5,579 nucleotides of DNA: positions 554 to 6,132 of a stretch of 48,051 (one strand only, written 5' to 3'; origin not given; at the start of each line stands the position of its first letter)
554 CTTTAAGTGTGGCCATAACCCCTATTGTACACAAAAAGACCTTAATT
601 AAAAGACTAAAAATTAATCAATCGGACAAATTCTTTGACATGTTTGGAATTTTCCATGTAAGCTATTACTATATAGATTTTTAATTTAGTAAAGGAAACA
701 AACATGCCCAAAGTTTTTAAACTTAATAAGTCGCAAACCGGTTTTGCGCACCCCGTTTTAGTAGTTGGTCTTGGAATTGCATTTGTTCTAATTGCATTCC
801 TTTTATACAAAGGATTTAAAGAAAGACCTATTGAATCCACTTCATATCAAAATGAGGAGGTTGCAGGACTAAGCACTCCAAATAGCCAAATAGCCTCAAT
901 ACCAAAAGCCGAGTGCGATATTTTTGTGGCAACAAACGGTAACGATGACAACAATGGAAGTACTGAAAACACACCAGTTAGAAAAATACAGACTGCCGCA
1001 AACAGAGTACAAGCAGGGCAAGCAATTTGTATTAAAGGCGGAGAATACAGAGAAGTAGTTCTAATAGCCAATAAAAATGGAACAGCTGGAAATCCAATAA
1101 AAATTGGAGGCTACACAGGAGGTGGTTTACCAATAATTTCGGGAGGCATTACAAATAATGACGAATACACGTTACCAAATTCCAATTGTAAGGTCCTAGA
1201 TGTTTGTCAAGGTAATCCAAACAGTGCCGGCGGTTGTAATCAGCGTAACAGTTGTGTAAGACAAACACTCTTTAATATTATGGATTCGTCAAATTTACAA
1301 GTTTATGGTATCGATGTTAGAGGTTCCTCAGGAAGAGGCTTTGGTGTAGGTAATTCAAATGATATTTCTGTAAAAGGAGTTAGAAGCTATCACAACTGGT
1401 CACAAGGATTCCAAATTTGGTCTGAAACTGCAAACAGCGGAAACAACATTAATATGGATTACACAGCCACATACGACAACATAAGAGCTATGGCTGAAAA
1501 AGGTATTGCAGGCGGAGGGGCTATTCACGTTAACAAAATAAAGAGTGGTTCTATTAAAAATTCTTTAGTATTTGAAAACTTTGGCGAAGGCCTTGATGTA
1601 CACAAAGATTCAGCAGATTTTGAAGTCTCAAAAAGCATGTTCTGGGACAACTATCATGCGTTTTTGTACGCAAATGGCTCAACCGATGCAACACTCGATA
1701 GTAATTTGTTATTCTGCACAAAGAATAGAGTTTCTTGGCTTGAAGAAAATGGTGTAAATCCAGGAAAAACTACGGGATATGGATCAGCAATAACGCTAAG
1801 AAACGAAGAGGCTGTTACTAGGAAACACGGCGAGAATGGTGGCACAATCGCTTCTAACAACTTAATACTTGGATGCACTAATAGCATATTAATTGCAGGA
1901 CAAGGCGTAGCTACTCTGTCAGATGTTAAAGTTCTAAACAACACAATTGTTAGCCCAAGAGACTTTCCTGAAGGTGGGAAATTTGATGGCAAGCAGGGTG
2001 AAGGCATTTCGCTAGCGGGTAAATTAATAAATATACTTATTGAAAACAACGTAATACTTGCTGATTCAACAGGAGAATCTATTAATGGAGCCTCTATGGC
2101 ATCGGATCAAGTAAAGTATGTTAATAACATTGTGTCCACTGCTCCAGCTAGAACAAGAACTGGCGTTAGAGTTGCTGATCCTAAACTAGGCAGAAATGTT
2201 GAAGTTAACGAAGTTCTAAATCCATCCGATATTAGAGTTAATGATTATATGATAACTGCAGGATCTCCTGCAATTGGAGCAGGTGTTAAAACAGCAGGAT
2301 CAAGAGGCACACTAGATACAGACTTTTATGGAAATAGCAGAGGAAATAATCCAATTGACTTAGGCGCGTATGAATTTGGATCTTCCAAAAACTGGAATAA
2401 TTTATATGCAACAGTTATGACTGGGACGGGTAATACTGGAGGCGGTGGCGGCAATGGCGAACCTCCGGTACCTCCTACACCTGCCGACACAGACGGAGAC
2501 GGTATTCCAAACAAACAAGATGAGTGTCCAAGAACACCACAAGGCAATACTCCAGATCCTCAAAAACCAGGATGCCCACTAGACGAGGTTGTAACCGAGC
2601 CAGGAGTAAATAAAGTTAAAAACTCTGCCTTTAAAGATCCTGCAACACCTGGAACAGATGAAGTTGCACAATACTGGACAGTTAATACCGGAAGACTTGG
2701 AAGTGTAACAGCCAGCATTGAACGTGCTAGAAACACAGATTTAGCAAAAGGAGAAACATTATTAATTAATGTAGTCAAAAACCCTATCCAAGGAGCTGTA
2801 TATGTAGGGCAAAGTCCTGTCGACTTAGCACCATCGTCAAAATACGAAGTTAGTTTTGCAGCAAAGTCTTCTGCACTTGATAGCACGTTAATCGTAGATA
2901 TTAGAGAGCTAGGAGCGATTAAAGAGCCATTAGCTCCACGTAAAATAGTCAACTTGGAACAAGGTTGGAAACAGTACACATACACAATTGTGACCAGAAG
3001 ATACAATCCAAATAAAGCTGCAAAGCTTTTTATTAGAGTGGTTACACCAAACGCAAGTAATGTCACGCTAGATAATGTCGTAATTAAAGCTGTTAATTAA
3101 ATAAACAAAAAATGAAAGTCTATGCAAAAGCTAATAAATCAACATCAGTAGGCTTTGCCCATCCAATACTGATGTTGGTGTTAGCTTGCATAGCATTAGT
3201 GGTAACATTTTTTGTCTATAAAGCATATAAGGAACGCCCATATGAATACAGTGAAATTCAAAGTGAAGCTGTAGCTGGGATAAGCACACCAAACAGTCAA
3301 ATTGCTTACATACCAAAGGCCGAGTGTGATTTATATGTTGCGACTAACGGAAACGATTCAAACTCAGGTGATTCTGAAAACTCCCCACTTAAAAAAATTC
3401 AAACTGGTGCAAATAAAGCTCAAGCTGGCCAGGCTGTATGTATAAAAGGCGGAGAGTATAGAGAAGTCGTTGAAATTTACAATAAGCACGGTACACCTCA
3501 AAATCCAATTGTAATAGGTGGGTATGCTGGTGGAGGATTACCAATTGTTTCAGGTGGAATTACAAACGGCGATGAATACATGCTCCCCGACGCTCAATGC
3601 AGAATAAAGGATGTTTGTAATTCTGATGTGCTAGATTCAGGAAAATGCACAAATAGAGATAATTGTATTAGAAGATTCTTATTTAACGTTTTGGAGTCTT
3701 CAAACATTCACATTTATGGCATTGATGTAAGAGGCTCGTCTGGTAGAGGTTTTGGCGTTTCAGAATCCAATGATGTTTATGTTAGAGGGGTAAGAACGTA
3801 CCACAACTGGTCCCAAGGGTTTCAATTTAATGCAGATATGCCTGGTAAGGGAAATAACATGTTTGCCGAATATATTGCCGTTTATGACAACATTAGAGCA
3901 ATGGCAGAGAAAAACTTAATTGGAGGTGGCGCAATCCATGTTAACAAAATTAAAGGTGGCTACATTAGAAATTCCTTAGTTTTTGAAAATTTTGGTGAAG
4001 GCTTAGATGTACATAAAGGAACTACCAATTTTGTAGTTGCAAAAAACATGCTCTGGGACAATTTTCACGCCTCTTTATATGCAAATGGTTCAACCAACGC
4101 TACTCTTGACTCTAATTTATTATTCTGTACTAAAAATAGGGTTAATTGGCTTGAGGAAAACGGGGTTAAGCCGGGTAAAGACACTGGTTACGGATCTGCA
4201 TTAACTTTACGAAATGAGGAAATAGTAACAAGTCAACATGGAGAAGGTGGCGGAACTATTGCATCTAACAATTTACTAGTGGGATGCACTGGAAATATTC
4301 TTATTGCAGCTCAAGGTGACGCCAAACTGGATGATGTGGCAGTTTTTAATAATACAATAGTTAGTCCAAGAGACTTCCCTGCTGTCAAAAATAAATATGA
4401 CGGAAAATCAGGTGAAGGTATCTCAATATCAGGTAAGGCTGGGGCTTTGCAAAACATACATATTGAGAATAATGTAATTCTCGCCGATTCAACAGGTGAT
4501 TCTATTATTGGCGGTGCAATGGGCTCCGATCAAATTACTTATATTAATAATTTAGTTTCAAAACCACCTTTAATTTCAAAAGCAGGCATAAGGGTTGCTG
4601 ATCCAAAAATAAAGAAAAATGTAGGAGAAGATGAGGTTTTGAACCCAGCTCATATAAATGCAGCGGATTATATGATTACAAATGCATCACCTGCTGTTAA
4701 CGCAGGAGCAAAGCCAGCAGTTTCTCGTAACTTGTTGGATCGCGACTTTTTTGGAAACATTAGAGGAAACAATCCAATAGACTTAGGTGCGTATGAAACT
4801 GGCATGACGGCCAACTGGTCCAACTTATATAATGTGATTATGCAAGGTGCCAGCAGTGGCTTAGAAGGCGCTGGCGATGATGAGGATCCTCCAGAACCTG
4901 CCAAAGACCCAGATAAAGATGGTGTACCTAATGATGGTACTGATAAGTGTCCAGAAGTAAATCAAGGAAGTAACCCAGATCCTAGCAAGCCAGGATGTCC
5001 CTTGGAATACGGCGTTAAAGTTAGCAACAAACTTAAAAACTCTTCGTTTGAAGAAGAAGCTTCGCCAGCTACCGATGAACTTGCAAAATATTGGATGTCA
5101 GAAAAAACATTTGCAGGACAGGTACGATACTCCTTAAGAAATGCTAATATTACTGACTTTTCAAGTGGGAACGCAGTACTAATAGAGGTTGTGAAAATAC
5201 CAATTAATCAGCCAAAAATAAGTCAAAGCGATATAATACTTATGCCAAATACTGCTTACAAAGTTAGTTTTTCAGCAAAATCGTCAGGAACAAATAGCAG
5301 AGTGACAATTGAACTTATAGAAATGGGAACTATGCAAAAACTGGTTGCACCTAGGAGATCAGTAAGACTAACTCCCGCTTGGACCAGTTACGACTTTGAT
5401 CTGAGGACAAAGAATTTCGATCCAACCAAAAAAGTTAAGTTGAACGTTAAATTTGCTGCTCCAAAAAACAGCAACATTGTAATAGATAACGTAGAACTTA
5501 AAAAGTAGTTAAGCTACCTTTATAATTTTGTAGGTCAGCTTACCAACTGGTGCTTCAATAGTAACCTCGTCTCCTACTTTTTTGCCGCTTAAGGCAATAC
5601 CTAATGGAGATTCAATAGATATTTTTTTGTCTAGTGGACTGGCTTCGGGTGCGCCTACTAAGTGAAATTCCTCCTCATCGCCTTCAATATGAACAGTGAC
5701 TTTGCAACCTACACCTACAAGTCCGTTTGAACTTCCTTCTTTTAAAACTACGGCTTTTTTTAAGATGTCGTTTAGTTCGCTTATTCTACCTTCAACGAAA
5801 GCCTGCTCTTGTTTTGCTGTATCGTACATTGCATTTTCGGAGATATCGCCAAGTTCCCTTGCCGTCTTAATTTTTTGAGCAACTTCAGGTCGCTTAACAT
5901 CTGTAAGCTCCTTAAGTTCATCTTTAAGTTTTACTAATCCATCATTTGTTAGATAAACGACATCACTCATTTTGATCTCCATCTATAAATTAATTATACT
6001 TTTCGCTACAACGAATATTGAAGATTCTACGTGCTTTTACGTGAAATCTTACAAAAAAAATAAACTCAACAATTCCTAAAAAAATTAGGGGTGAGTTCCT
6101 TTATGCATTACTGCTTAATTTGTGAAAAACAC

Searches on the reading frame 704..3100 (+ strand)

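Call 37: search_protein_families(library=pfam, proteins=[window:704-3100:+], max_evalue=0.001)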
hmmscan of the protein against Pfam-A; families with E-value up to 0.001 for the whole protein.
window:704-3100:+ (798 aa): 1 family
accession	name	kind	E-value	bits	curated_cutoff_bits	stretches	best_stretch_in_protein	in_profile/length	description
PF02412.23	TSP_3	-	4.7e-05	23.4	25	1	594-613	14-33/36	Thrombospondin type 3 repeat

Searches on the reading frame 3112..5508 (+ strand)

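Call 37: search_protein_families(library=pfam, proteins=[window:3112-5508:+], max_evalue=0.001)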
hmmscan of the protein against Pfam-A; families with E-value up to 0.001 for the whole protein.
window:3112-5508:+ (798 aa): 2 families
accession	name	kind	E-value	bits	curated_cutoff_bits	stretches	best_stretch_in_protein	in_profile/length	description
PF02018.23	CBM_4_9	-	4.3e-05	24.3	25.9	1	639-780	2-130/136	Carbohydrate binding domain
PF13229.12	Beta_helix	-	0.00071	19.7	25.9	1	192-335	27-156/158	Right handed beta helix region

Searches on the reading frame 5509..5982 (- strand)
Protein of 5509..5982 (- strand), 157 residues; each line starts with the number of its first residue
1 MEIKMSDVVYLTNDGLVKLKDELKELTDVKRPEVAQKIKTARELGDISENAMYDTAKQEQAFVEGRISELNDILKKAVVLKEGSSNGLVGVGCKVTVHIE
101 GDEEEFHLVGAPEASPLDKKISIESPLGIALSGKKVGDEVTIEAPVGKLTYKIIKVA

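Call 37: search_protein_families(library=pfam, proteins=[window:5509-5982:-], max_evalue=0.001)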
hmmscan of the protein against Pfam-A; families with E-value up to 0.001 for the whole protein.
window:5509-5982:- (157 aa): 2 families
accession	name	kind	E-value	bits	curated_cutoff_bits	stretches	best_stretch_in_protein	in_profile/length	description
PF03449.20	GreA_GreB_N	-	2.8e-27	95.2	24.5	1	9-79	1-71/71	Transcription elongation factor, N-terminal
PF01272.25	GreA_GreB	-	9.2e-23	80.5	26.9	1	86-156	3-75/77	Transcription elongation factor, GreA/GreB, C-term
